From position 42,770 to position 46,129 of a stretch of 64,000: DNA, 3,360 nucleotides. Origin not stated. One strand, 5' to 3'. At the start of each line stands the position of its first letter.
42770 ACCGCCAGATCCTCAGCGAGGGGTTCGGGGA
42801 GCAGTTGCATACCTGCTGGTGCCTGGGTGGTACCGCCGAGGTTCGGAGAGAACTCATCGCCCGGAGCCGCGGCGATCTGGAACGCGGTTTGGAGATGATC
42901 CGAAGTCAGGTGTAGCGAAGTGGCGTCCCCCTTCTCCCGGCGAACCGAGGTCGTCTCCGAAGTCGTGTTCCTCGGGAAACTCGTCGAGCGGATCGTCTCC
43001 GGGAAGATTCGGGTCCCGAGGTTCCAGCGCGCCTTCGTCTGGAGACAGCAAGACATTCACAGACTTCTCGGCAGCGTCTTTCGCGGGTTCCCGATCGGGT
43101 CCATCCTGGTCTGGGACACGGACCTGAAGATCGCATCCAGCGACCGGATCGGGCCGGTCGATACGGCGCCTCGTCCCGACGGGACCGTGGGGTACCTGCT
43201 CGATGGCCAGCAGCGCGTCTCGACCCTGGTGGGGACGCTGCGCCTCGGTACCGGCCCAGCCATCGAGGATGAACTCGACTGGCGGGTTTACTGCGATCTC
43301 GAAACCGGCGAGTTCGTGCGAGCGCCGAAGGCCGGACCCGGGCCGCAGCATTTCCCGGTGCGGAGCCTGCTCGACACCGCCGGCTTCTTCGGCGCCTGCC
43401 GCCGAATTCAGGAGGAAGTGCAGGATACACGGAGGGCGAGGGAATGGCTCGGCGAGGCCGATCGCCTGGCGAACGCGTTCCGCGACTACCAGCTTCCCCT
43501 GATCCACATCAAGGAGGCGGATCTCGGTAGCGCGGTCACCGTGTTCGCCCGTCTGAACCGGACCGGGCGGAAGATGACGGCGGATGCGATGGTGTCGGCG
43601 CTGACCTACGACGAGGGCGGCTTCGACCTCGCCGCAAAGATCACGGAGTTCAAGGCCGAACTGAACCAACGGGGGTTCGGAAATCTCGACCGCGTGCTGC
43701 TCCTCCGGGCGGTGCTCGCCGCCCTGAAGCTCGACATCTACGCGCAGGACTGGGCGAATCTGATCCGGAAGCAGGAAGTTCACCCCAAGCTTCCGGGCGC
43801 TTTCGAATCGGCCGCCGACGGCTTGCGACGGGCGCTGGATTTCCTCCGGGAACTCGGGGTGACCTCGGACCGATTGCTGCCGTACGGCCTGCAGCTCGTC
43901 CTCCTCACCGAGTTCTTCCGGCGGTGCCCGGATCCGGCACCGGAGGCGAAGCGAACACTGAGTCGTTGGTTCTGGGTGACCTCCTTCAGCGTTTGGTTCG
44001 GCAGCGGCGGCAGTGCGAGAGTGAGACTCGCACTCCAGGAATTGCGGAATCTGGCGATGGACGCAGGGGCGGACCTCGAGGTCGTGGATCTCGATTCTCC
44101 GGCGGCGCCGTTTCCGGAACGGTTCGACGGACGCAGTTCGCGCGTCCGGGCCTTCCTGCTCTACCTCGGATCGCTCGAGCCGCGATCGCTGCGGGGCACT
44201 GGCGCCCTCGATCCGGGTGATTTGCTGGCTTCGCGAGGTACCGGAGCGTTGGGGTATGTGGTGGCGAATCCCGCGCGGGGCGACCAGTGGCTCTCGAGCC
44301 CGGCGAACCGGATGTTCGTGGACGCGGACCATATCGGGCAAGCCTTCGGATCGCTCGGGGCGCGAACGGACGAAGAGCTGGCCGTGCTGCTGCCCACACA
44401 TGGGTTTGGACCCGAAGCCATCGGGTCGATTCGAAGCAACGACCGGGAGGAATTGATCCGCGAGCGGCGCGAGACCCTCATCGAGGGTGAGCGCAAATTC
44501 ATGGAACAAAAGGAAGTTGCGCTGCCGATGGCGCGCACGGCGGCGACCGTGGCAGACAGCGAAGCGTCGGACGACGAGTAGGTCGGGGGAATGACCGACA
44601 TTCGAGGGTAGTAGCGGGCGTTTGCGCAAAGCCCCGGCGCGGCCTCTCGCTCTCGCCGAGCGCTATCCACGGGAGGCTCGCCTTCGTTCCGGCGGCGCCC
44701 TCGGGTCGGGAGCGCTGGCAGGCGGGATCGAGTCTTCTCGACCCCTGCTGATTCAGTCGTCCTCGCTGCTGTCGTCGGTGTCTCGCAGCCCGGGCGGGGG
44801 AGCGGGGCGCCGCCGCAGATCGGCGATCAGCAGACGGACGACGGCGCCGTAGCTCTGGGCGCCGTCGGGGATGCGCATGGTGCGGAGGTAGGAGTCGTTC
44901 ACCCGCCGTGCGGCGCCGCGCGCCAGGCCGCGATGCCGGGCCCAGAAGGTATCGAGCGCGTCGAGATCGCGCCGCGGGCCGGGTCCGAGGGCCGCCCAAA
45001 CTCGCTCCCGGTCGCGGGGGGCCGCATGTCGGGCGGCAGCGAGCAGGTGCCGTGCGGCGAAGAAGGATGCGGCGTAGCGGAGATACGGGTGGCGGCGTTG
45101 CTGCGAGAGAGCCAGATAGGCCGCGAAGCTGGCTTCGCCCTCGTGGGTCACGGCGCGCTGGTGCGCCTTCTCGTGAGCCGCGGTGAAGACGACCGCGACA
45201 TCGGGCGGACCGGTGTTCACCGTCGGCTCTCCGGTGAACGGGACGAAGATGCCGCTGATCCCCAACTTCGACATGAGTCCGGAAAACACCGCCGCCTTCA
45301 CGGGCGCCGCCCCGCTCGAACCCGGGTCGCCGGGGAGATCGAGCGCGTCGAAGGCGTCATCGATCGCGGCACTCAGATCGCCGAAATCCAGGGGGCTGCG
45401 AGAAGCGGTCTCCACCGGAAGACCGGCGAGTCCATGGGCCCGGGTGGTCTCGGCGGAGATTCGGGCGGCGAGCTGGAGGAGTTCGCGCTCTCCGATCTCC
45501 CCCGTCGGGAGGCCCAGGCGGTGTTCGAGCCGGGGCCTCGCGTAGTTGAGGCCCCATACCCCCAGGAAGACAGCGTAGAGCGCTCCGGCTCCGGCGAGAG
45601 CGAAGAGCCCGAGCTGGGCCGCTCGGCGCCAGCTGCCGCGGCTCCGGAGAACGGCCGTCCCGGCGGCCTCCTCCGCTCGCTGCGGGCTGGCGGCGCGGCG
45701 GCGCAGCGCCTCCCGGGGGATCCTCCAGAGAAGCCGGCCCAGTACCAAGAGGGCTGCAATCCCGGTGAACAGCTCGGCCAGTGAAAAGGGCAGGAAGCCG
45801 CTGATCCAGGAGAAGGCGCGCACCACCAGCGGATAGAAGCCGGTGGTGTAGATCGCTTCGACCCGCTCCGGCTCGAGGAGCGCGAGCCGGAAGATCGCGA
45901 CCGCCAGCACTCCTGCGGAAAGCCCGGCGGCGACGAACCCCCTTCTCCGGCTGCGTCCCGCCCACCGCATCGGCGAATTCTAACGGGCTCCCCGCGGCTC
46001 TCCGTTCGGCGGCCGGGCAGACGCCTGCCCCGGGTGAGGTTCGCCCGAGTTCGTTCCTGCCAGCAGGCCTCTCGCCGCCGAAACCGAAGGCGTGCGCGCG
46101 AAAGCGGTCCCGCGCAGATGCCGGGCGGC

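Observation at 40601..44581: PARIS-like AriA/AriB module plus a DUF262 gene: candidate three-gene defence system inserted after acs-pepA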

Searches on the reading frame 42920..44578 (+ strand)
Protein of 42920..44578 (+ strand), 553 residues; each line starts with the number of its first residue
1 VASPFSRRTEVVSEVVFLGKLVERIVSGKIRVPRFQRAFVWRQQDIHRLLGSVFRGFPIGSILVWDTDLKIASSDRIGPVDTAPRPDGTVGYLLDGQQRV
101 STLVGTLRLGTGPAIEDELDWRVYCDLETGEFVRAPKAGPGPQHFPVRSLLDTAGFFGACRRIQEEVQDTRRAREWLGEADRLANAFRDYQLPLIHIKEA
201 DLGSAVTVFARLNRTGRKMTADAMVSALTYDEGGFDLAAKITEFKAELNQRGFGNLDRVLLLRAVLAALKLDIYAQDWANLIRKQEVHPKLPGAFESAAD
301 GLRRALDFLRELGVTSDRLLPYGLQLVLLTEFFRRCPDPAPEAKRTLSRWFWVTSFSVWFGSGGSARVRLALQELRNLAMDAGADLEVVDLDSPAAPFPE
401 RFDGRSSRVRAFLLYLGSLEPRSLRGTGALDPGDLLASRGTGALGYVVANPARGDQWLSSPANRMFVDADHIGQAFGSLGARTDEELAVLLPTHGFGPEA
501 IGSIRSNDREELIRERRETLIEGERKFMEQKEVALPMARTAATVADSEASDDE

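Call 6: search_protein_families(library=pfam, proteins=[window:42920-44578:+], max_evalue=1)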
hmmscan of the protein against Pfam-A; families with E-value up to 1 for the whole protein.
window:42920-44578:+ (553 aa): 1 family
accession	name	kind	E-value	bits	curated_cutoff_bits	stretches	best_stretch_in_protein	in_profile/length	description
PF03235.19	GmrSD_N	-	1.1e-20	75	33.2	1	19-227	2-196/199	GmrSD restriction endonuclease, N-terminal domain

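Call 7: search_protein_families(library=padloc, proteins=[window:42920-44578:+], max_evalue=1)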
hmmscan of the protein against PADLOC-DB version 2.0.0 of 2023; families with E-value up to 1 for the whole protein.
window:42920-44578:+ (553 aa): 15 families
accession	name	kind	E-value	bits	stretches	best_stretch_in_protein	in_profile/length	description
PDLC04709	PDC-M55C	-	3.4e-122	406.9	1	9-547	8-553/554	-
PDLC04151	HEC-05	-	1.6e-20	71.4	2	20-68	30-78/600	-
PDLC04150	HEC-05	-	1e-13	49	2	19-66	11-58/583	-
PDLC04152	HEC-05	-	1.8e-09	34.7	2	180-269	212-302/566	-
PDLC04153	HEC-05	-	4.5e-08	29.7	1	20-70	11-61/621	-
PDLC03877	NsnA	-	4.6e-08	30.7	1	4-64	38-101/385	-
PDLC02701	Orf5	-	5.2e-05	19.9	2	163-229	184-249/596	Orf5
PDLC02792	SspE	-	0.00061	16.2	1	32-104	26-104/771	SspE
PDLC04155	HEC-06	-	0.00072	16.2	1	14-103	8-83/562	-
PDLC02695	Orf5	-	0.00086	15.8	1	29-50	19-40/601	Orf5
PDLC04157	HEC-06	-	0.0017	15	1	22-102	15-84/558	-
PDLC04027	PD-T4-2_A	-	0.0018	15.4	1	33-63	56-86/363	-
PDLC02789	SspE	-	0.0025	14.4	1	32-103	22-100/749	SspE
PDLC02786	SspE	-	0.0057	13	1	28-104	22-99/766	SspE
PDLC04154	HEC-06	-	0.036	10.7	1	29-49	23-43/569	-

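Call 8: search_protein_families(library=ncbifam, proteins=[window:42920-44578:+], max_evalue=1)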
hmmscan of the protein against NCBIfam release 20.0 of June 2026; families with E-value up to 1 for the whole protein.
window:42920-44578:+ (553 aa): 0 families

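Call 43: search_solved_structures(query=window:42920-44578:+, max_evalue=1)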
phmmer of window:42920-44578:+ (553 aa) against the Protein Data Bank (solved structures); distinct sequences matched with E-value up to 1: 4.
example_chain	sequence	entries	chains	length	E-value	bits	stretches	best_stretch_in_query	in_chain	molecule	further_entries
7p9k_A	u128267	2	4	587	5.3e-06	28.6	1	20-66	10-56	DUF262 domain-containing protein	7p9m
7smj_A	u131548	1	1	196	4.8e-05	25.4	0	373-405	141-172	AI-designed TIM-barrel F2N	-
7mcc_A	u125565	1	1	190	5.8e-05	25.1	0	373-405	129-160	AI-designed TIM-barrel F2C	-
7bfp_A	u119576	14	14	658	0.78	11.5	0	15-55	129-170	Integrator complex subunit 9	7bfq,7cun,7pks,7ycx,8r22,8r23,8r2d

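Call 54: find_homologous_proteins(query=window:42920-44578:+, max_evalue=0.00001)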
Query window:42920-44578:+ (553 aa): 661 proteins with E <= 0.00001 among 8000 candidates; the best 120 are listed.
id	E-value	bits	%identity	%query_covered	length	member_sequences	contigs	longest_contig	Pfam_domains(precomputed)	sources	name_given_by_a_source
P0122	0.0e+0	1236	100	100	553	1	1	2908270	PF03235.20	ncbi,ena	-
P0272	1.3e-261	887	75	100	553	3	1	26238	PF03235.20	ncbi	-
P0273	2.5e-261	886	75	100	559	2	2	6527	PF03235.20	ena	-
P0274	2.0e-252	857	72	100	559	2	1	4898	PF03235.20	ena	-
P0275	3.6e-251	853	72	100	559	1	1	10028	PF03235.20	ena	-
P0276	9.1e-249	845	71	100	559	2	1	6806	PF03235.20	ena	-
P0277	1.3e-247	841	71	100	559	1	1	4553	PF03235.20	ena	-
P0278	1.0e-243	828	71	99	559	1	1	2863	PF03235.20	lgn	-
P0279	2.7e-242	823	69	100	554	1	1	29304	PF03235.20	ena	-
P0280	1.4e-241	821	69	99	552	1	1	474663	PF03235.20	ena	-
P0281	2.1e-241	820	69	99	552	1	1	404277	PF03235.20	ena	-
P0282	3.8e-241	820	69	100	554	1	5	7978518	PF03235.20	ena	-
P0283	7.8e-241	819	69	100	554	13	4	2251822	PF03235.20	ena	-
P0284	2.4e-240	817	69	100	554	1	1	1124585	PF03235.20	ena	-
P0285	2.9e-240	817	69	99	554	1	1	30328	PF03235.20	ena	-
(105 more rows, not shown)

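Call 68: predict_structure(alignment_id=A3)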
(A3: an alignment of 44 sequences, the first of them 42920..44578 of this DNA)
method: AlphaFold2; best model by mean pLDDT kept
length: 553 residues; sequences in the alignment: 44
mean_pLDDT: 63.9   pTM: 0.59
mean pLDDT of the five models: 63.9, 63.8, 63.0, 61.5, 56.6
residues with pLDDT >= 90: 77; 70-90: 202; 50-70: 87; < 50: 187
segments of 3 or more residues with pLDDT < 50: 1-122, 188-227, 275-280, 539-542, 546-553
pLDDT, mean of each block of 10 residues (from residue 1): 24 28 35 27 39 33 32 32 31 30 29 34 64 60 72 69 87 85 55 33 37 36 48 64 80 68 79 54 60 88 92 79 79 93 90 79 64 87 75 80 69 89 82 79 77 59 83 84 92 91 91 90 91 74 40 31
secondary structure, 60 per line:
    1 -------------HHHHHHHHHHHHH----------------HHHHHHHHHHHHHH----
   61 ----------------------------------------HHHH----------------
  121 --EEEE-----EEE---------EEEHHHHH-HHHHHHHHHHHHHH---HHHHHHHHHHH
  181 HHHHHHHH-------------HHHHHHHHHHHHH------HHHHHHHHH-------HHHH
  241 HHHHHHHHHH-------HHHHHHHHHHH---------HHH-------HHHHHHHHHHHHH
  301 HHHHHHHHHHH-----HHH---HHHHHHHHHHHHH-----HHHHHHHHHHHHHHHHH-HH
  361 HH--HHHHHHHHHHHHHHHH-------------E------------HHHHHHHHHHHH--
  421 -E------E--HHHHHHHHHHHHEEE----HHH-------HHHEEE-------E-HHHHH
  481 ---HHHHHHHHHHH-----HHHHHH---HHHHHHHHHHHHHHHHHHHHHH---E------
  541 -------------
elements in order: H14-26 H43-56 H101-104 E123-126 E132-134 E144-146 H147-151 H153-166 H170-188 H202-214 H221-229 H237-250 H258-268 H288-311 H323-335 H341-357 H359-362 H365-380 H407-418 H432-443 E444-446 E464-466 H476-480 H484-494 H500-505 H509-530

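Call 85: search_solved_structures(query=A3, max_evalue=10, show_alignments=3)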
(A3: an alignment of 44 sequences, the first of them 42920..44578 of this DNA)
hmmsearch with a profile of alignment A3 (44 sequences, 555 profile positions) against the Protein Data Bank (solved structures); distinct sequences matched with E-value up to 10: 4.
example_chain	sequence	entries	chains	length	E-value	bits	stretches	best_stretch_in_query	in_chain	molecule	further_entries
7p9k_A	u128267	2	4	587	1.1e-07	34.1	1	20-107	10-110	DUF262 domain-containing protein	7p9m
20yv_A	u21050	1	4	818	0.009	17.9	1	30-104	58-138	DUF262 domain-containing protein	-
20yw_A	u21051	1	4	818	0.11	14.2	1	30-104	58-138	DUF262 domain-containing protein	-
9jfl_B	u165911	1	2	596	0.74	11.5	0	169-231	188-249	DUF262 domain-containing protein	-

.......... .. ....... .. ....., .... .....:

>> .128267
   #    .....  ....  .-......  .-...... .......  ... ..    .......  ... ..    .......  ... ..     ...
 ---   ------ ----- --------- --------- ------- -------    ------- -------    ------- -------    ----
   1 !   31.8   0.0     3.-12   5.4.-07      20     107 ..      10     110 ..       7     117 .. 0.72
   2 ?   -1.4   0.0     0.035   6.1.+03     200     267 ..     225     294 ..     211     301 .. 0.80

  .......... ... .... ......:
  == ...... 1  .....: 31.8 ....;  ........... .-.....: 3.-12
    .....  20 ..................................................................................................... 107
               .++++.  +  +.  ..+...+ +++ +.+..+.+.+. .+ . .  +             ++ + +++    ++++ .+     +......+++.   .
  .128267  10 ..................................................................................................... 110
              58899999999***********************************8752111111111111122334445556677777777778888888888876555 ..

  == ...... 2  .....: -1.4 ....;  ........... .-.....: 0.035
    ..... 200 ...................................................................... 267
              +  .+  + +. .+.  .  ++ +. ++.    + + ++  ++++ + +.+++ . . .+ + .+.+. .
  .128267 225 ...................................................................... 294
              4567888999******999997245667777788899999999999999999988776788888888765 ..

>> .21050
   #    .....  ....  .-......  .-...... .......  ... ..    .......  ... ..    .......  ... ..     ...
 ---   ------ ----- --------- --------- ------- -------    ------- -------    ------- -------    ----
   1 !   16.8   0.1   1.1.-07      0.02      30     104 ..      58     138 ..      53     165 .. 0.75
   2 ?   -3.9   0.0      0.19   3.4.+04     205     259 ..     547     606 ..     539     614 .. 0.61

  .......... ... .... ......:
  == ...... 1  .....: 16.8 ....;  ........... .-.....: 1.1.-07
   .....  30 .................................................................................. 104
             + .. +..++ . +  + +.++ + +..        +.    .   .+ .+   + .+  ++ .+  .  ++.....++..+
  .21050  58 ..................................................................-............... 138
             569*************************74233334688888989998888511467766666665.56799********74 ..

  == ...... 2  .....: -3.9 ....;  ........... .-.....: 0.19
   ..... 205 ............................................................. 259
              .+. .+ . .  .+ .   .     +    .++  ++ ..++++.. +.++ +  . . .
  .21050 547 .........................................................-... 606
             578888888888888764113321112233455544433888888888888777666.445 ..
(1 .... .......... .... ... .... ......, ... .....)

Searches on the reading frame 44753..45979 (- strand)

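Call 50: search_protein_families(library=pfam, proteins=[window:44753-45979:-], max_evalue=0.001)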
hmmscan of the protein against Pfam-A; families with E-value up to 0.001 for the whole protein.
window:44753-45979:- (408 aa): 1 family
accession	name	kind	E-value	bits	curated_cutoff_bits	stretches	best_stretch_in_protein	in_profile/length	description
PF12725.13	DUF3810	-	4.8e-63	213.8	28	1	44-385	1-311/311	Protein of unknown function (DUF3810)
